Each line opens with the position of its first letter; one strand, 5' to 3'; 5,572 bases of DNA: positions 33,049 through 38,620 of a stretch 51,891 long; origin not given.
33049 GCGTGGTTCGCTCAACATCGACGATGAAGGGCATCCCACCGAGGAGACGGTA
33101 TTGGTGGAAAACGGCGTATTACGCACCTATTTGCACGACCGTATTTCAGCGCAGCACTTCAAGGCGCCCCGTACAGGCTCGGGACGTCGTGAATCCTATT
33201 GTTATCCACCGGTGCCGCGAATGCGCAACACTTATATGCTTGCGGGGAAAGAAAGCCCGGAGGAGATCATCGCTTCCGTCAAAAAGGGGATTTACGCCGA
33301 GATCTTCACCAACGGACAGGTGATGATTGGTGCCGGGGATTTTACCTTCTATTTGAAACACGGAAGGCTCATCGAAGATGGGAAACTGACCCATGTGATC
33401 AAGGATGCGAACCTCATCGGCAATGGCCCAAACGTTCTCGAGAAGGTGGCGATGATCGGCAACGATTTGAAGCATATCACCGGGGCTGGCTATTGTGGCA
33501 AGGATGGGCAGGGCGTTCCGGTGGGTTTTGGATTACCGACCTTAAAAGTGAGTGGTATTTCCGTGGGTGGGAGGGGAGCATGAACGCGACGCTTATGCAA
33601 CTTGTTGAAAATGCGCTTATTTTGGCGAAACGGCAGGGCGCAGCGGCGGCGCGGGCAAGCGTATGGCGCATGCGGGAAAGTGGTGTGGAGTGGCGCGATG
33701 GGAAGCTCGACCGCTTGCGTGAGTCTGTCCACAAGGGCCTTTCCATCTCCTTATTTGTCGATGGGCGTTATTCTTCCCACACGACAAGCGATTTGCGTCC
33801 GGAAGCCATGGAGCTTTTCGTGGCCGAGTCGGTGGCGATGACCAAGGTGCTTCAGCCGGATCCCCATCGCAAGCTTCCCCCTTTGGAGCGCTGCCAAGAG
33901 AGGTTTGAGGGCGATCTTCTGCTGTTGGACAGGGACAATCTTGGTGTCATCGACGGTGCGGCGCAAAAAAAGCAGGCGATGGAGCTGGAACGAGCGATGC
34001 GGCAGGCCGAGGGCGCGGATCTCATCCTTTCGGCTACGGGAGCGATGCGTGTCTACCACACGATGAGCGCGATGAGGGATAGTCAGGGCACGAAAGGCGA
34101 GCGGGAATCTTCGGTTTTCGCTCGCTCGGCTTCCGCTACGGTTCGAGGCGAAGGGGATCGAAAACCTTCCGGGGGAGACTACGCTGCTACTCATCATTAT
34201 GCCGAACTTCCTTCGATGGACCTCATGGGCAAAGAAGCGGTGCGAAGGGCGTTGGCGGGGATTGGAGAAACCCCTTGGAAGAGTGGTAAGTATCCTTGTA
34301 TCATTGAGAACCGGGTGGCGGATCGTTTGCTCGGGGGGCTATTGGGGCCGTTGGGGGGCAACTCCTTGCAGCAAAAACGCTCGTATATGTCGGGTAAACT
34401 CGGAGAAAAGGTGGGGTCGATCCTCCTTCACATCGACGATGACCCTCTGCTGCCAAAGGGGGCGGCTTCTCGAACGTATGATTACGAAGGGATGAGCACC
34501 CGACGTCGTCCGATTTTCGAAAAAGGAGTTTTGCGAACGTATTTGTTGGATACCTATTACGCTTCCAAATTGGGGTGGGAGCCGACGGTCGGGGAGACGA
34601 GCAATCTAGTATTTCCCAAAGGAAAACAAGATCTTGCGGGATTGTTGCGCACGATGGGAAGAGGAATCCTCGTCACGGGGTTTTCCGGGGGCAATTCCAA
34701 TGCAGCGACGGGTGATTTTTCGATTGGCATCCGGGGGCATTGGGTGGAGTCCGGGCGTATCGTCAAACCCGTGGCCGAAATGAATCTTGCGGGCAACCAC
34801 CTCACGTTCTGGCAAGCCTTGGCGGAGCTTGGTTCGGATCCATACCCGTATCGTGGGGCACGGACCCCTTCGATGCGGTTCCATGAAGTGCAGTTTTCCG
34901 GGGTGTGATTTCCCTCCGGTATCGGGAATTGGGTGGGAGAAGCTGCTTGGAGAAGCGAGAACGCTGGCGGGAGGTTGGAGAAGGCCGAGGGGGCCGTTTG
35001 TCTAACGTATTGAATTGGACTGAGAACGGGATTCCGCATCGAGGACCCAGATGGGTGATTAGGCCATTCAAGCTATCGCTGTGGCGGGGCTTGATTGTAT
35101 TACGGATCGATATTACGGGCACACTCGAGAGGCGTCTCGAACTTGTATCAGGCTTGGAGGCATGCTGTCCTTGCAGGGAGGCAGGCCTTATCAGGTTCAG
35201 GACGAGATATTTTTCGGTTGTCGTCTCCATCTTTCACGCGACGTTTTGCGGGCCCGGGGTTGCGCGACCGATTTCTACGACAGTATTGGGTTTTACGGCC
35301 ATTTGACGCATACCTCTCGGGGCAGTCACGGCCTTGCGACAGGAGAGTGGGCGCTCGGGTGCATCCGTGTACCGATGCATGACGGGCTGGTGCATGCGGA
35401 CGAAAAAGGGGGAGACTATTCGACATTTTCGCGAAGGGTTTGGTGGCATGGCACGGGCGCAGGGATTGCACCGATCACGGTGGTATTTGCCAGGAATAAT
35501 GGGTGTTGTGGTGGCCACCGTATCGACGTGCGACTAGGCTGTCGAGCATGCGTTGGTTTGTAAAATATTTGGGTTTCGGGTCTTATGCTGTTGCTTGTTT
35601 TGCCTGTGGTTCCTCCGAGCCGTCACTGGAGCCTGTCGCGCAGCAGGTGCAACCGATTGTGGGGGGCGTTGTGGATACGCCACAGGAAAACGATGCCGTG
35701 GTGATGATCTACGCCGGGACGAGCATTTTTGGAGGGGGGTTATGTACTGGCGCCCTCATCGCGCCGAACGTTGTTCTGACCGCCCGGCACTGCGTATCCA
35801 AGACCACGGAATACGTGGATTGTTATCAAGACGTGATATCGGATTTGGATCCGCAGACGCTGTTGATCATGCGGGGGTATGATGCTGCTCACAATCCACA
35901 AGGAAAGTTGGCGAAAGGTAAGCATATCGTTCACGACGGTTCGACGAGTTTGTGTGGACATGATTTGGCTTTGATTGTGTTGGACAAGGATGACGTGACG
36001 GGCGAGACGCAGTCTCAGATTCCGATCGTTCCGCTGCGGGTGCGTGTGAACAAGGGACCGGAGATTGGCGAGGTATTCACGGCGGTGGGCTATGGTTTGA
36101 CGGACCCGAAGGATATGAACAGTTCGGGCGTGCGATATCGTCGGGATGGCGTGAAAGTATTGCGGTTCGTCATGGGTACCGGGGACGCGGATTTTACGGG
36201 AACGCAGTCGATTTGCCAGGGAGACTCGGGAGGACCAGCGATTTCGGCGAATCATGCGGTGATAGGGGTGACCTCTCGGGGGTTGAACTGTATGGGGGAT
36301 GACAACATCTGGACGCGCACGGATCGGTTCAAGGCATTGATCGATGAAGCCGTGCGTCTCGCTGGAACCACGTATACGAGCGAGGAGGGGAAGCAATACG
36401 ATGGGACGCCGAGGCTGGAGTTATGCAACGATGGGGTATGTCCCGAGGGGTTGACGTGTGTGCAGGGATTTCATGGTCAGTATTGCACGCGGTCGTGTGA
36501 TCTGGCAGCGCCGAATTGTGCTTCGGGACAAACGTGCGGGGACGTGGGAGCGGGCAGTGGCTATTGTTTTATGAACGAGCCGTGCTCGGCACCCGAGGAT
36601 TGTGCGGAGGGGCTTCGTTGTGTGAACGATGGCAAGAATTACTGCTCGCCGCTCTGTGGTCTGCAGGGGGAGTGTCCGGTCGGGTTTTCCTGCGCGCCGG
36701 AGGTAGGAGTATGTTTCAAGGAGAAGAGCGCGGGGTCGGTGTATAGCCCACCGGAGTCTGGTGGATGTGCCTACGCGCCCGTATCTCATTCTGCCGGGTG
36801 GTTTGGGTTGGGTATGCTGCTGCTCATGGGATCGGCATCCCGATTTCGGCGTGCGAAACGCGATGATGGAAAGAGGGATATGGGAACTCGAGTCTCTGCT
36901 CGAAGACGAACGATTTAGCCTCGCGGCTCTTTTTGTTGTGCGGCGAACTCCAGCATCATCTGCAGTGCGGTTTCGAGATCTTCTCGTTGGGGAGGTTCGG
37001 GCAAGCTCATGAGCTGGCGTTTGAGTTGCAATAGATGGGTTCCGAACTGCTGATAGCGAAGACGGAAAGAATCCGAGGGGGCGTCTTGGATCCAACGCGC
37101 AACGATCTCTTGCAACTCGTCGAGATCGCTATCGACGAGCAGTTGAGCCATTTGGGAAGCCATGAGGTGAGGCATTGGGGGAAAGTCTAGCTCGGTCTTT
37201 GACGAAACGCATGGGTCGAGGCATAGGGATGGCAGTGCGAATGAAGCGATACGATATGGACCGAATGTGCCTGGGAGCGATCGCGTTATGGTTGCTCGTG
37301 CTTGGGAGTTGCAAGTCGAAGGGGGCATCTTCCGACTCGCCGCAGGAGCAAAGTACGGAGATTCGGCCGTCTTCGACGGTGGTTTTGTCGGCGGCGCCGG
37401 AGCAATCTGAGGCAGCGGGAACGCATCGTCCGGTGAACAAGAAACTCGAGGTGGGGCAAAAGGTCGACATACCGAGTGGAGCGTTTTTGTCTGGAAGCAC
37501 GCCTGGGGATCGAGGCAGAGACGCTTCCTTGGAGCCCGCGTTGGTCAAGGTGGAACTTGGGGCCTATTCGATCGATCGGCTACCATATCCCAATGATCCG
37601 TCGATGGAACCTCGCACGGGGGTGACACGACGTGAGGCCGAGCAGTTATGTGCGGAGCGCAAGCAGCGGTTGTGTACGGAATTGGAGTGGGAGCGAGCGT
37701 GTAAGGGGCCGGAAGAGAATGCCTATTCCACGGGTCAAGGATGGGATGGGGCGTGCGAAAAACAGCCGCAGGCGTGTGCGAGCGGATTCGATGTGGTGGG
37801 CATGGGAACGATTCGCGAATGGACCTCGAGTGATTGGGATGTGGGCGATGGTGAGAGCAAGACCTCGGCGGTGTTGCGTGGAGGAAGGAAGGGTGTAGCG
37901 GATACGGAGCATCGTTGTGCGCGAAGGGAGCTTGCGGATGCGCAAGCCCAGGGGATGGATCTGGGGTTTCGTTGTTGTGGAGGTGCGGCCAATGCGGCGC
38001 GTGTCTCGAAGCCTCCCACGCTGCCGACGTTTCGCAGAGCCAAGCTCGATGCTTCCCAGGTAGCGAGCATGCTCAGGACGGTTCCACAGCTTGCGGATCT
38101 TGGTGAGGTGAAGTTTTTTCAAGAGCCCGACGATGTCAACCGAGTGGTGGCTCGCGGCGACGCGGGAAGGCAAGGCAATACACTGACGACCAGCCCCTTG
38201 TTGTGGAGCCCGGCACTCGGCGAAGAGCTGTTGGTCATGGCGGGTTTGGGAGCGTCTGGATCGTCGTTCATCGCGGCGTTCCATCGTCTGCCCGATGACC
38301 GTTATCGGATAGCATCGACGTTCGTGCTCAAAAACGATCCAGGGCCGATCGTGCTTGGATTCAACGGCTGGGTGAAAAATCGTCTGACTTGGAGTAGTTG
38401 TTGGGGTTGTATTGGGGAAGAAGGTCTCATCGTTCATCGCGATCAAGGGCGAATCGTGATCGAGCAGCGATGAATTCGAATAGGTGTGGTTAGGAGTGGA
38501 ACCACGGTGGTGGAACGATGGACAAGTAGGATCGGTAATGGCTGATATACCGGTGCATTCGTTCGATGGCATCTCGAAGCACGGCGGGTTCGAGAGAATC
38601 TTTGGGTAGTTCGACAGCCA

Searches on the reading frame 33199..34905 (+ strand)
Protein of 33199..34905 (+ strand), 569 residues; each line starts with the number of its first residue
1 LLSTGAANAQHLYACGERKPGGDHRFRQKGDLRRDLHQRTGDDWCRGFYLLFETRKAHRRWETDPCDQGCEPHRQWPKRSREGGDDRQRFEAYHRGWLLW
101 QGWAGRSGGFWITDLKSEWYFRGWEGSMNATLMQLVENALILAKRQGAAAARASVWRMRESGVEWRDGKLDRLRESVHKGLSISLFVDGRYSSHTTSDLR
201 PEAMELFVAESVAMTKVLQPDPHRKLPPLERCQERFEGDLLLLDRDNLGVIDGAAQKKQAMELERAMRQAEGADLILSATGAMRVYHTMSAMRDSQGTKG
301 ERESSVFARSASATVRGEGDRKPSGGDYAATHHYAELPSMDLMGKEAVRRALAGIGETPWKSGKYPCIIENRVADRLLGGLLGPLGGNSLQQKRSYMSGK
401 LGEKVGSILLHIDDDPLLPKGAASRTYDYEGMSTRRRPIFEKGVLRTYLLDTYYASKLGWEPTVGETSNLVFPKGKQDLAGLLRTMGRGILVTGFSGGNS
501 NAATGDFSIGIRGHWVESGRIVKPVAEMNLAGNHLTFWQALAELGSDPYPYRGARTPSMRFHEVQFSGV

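Call 72: search_protein_families(library=pfam, proteins=[window:33199-34905:+], max_evalue=0.00001)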
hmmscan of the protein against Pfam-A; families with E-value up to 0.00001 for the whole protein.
window:33199-34905:+ (569 aa): 2 families
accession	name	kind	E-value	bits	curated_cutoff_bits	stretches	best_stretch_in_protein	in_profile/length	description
PF19289.4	PmbA_TldD_3rd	-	3.7e-58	196.7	22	1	362-568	1-220/220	PmbA/TldA metallopeptidase C-terminal domain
PF01523.21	PmbA_TldD_1st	-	1.3e-06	28.9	20.9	1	159-214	9-64/65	PmbA/TldA metallopeptidase domain 1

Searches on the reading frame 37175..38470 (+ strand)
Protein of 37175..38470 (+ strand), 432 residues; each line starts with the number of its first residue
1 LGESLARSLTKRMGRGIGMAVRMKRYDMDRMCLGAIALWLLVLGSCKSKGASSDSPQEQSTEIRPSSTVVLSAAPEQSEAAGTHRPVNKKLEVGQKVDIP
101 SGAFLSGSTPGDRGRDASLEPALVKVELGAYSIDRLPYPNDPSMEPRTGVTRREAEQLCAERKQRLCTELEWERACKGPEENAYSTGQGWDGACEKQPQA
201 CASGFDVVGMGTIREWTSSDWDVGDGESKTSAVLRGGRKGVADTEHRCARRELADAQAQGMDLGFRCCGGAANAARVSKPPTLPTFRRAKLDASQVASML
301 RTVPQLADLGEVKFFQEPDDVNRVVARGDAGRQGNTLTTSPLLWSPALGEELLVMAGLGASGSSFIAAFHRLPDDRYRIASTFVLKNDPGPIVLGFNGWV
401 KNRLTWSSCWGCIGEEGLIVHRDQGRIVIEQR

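Call 72: search_protein_families(library=pfam, proteins=[window:37175-38470:+], max_evalue=0.00001)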
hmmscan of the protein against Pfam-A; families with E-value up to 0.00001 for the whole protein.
window:37175-38470:+ (432 aa): 1 family
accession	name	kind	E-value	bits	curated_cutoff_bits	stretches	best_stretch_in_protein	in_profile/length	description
PF03781.23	FGE-sulfatase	-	2.4e-10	40.9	23.3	0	141-188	87-135/255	Sulfatase-modifying factor enzyme 1-like domain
